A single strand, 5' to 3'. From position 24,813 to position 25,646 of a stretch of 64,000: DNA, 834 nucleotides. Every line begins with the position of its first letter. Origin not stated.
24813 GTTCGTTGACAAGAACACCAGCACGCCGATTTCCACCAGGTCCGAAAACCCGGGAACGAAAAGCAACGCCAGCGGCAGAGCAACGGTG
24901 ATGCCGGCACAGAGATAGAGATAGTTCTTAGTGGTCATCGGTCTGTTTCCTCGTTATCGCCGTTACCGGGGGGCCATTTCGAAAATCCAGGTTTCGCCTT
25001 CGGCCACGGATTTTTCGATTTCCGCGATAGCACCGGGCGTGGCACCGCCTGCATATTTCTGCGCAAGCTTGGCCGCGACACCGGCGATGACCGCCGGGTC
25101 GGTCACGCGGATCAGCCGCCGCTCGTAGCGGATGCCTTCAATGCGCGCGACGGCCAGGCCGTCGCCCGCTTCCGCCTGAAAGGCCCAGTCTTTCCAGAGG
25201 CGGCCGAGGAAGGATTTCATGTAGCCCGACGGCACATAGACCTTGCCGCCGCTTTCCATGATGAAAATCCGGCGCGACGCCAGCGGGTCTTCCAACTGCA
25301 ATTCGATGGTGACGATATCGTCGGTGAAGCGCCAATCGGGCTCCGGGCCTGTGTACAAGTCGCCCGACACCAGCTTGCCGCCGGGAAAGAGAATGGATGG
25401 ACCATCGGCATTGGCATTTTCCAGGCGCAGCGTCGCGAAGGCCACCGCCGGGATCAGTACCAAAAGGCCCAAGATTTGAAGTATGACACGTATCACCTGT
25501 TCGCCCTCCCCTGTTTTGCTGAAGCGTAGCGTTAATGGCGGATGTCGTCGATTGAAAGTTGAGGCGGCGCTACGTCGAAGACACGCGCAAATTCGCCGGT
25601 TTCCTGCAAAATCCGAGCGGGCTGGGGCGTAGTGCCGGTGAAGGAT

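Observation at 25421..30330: About 4.8-kb segment bracketed by a full gene and an 80%-identical truncated copy of that gene's 5' end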

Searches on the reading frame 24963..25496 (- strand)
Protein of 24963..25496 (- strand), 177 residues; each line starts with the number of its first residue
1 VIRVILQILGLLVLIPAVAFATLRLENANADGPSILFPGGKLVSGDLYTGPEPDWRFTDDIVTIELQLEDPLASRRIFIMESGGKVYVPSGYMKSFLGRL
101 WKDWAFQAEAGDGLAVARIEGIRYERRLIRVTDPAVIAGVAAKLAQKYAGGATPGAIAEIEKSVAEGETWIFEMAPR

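Call 8: search_protein_families(library=pfam, proteins=[window:24963-25496:-], max_evalue=0.01)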
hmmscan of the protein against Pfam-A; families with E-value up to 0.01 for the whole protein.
window:24963-25496:- (177 aa): 0 families

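Call 9: search_protein_families(library=ncbifam, proteins=[window:24963-25496:-], max_evalue=0.01)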
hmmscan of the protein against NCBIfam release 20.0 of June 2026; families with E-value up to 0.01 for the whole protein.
window:24963-25496:- (177 aa): 0 families
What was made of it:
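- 24963..25496 (-): Intact gene ('geneA'), 177 aa. It has an N-terminal membrane helix and a split beta-barrel domain resembling flavin/deazaflavin-binding proteins. No Pfam or NCBIfam family matches. No family hit (calls 8, 9).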

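Call 10: find_related_loci(query=window:24963-25496:-, collection=genome_contigs, flank=10000)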
Query window:24963-25496:- (177 aa) in genome_contigs; peptide patterns used: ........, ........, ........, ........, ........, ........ (x = any residue, [..] = any of these).
159 stretches matched a pattern; 77 encode a relative of the query (tblastn E <= 1e-3); 77 distinct loci.
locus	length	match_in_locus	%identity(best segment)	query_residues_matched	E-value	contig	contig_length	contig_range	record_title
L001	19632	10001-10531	75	1-177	2e-93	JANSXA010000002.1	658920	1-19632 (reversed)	MAG: Pseudomonadaceae bacterium isolate bin.13 k141_704160_length_658920_cov_82.0866, whole genome shotgun sequence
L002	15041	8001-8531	75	1-177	3e-92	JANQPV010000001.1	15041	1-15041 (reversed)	MAG: Alphaproteobacteria bacterium isolate IP29b_bin.177 k99_1729577, whole genome shotgun sequence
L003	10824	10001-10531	75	1-177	2e-91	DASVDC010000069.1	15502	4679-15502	MAG TPA_asm: Pseudomonadales bacterium isolate SMAG_U2023 k141_1611111, whole genome shotgun sequence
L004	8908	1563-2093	75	1-177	8e-90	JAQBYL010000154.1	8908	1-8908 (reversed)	MAG: Proteobacteria bacterium isolate casp150-mb.316 NODE_19804_length_8908_cov_0.061528, whole genome shotgun sequence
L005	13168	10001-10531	73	1-177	6e-89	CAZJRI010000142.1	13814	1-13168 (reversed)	MAG TPA_asm: uncultured Pseudomonadales bacterium isolate SRP200020_co5_13 genome assembly, contig: NODE_6902_length_138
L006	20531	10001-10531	75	1-177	3e-88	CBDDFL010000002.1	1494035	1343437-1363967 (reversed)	MAG: Alphaproteobacteria bacterium isolate d22459d1-c2fd-4968-b0a1-c07efa7888a9 genome assembly, contig: contig_2, whole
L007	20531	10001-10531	81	1-177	5e-86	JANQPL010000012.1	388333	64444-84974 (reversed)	MAG: Alphaproteobacteria bacterium isolate IP29b_bin.162 k99_1893106, whole genome shotgun sequence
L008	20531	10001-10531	71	1-177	5e-85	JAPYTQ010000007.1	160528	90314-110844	MAG: Pseudomonadales bacterium isolate PW6.metabat2.7 PW6_63_length_160528_cov_15.926779, whole genome shotgun sequence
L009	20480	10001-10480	77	18-177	1e-84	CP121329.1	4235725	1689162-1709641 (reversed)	MAG: Gammaproteobacteria bacterium isolate NCC532_bact_7236 chromosome, complete genome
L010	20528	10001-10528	72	2-177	2e-84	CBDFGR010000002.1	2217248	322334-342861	MAG: Myxococcota bacterium isolate ad521999-ae95-4a27-8e19-38f7542cab83 genome assembly, contig: contig_2, whole genome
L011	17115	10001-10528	71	1-177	2e-84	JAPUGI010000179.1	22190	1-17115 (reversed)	MAG: Gammaproteobacteria bacterium isolate A5-S04_187 A5-S04_187_cg179, whole genome shotgun sequence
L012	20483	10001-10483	80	17-177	3e-84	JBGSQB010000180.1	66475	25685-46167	MAG: Pseudomonadales bacterium isolate JTS-AC319 k141_281991, whole genome shotgun sequence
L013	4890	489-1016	71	1-177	9e-84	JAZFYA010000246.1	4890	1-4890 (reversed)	MAG: Pseudomonadales bacterium isolate MT5bin.1 MT5bin.1_246, whole genome shotgun sequence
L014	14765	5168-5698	69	1-177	7e-84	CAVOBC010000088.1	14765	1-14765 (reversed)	MAG: Gammaproteobacteria bacterium isolate CBN3_323.92 genome assembly, contig: Ga0302135_10001362, whole genome shotgun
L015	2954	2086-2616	72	1-177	5e-85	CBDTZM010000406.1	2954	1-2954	MAG TPA_asm: uncultured Pseudomonadales bacterium isolate ERR2431947_binner13_Refined_64 genome assembly, contig: ERZ247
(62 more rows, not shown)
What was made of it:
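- The family is rare, found in 77 loci (about 72 genomes) among 185,579 species representatives (call 10).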

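Call 16: find_encoding_contigs(protein=window:24963-25496:-, flank=10000, max_places=10)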
Protein window:24963-25496:- (177 aa): no gene with exactly this product is on record in the collection.

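Call 35: find_homologous_proteins(query=window:24966-25496:-, max_evalue=1e-30)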
Query seq(177 aa) (177 aa): 752 proteins with E <= 1e-30 among 1039 candidates; the best 120 are listed.
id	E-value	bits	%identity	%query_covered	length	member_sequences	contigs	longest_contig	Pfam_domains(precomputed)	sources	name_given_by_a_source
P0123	2.9e-110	384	100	100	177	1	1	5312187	-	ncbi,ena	-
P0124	2.5e-97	341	86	100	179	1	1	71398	-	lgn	-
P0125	1.2e-92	326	82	100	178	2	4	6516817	-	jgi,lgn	-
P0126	1.1e-91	323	80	100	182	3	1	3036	-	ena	-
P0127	3.0e-90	318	80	100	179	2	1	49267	-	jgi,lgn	jgi:hypothetical protein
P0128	2.8e-89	315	81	100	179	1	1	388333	-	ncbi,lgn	-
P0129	9.5e-89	314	77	100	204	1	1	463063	-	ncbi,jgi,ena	jgi:hypothetical protein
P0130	1.3e-88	313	77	100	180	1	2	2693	-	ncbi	-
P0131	1.6e-88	313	76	100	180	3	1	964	-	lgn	-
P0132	1.8e-88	313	79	100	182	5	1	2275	-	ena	-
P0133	5.0e-88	311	77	100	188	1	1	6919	-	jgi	jgi:hypothetical protein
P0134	6.9e-88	311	77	100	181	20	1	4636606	-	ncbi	ncbi:MAG: hypothetical protein ACFHXK_18170 [bacterium]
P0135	1.2e-87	310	75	100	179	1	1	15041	-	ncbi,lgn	-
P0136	1.6e-87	310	77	100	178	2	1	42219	-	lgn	-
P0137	1.8e-87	309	76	100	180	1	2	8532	-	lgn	-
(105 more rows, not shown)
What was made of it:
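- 24963..25496 (-): 752 homologues at E<=1e-30 (call 35).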

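Call 37: find_encoding_contigs(protein=P0124, flank=10000, max_places=3)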
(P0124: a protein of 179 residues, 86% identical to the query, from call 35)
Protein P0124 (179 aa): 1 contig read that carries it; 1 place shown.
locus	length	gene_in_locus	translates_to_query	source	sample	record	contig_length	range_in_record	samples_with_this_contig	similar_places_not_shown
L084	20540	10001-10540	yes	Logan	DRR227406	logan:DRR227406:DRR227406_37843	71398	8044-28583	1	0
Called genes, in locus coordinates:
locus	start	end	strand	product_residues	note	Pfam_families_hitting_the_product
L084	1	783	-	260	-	PF00753:Lactamase_B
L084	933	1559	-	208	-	PF00440:TetR_N, PF13977:TetR_C_6, PF17918:TetR_C_15 (weak)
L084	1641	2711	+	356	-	PF00355:Rieske, PF00848:Ring_hydroxyl_A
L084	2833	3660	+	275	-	PF09347:DUF1989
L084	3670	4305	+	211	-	PF09347:DUF1989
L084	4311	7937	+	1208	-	PF00289:Biotin_carb_N, PF02786:CPSase_L_D2, PF07478:Dala_Dala_lig_C (weak), PF02785:Biotin_carb_C, PF02626:CT_A_B, PF02682:CT_C_D, PF00364:Biotin_lipoyl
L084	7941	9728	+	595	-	PF01425:Amidase, PF21986:AH_C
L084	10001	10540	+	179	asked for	-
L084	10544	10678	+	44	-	-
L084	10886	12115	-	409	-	PF02771:Acyl-CoA_dh_N, PF02770:Acyl-CoA_dh_M, PF00441:Acyl-CoA_dh_1, PF08028:Acyl-CoA_dh_2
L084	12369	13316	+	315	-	PF05830:NodZ (weak)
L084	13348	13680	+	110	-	PF04964:Flp_Fap (weak)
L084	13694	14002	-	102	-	PF11196:DUF2834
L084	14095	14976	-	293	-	PF00561:Abhydrolase_1, PF12697:Abhydrolase_6, PF00975:Thioesterase (weak)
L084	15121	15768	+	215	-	PF14539:DUF4442 (weak), PF13622:4HBT_3, PF03061:4HBT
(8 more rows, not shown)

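Call 38: find_encoding_contigs(protein=P0125, flank=10000, max_places=4)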
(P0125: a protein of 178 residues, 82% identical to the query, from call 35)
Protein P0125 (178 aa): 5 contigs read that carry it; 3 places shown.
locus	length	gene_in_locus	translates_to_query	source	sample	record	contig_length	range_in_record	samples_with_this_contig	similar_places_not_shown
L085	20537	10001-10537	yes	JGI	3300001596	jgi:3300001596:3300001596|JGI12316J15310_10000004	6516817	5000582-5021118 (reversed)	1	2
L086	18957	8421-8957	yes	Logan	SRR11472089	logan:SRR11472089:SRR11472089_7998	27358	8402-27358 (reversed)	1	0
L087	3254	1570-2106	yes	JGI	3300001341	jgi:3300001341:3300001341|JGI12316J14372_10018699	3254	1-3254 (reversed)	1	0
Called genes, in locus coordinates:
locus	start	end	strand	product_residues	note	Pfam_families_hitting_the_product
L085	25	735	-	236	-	-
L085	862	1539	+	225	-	PF04298:Zn_peptidase_2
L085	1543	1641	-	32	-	-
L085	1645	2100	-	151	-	PF07366:SnoaL, PF12680:SnoaL_2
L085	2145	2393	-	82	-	PF02597:ThiS (weak)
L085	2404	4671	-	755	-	PF01315:Ald_Xan_dh_C, PF02738:MoCoBD_1, PF20256:MoCoBD_2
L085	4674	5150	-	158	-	PF00111:Fer2, PF01799:Fer2_2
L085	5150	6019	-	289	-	PF00941:FAD_binding_5, PF03450:CO_deh_flav_C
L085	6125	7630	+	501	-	PF01235:Na_Ala_symp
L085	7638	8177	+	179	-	PF08002:DUF1697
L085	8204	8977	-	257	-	PF07883:Cupin_2, PF00165:HTH_AraC, PF12833:HTH_18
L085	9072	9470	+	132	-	PF00903:Glyoxalase, PF12681:Glyoxalase_2 (faint)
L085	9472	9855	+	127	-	PF00903:Glyoxalase (weak)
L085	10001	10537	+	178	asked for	-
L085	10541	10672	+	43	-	-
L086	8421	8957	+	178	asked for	-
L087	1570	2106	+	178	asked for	-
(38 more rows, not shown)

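Call 41: find_encoding_contigs(protein=P0123, flank=10000, max_places=3)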
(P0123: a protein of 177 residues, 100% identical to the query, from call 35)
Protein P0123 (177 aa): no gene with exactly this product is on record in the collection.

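Call 51: search_solved_structures(query=P0123, max_evalue=1)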
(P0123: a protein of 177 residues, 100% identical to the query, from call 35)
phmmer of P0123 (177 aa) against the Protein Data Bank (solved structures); distinct sequences matched with E-value up to 1: 0.
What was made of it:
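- On Split beta-barrel flavin/deazaflavin-binding proteins (PNPOx/FDOR, Ddn-like) for geneA: There is no sequence-family hit (calls 8, 9, 51).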

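Call 59: predict_structure(alignment_id=A4)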
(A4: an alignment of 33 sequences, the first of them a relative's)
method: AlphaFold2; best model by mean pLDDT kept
length: 177 residues; sequences in the alignment: 33
mean_pLDDT: 74.2   pTM: 0.64
mean pLDDT of the five models: 74.2, 72.8, 69.6, 69.4, 69.2
residues with pLDDT >= 90: 1; 70-90: 136; 50-70: 23; < 50: 17
segments of 3 or more residues with pLDDT < 50: 28-42
pLDDT, mean of each block of 10 residues (from residue 1): 84 78 58 39 61 77 77 76 83 56 73 80 82 87 77 84 83 86
secondary structure, 60 per line:
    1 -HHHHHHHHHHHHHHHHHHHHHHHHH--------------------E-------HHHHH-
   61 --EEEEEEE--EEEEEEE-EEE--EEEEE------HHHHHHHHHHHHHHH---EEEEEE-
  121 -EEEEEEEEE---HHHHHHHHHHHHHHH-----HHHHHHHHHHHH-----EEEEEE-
elements in order: H2-26 H55-59 E63-69 E72-78 E80-82 E85-89 H96-110 E114-119 E122-130 H134-148 H154-165 E171-176
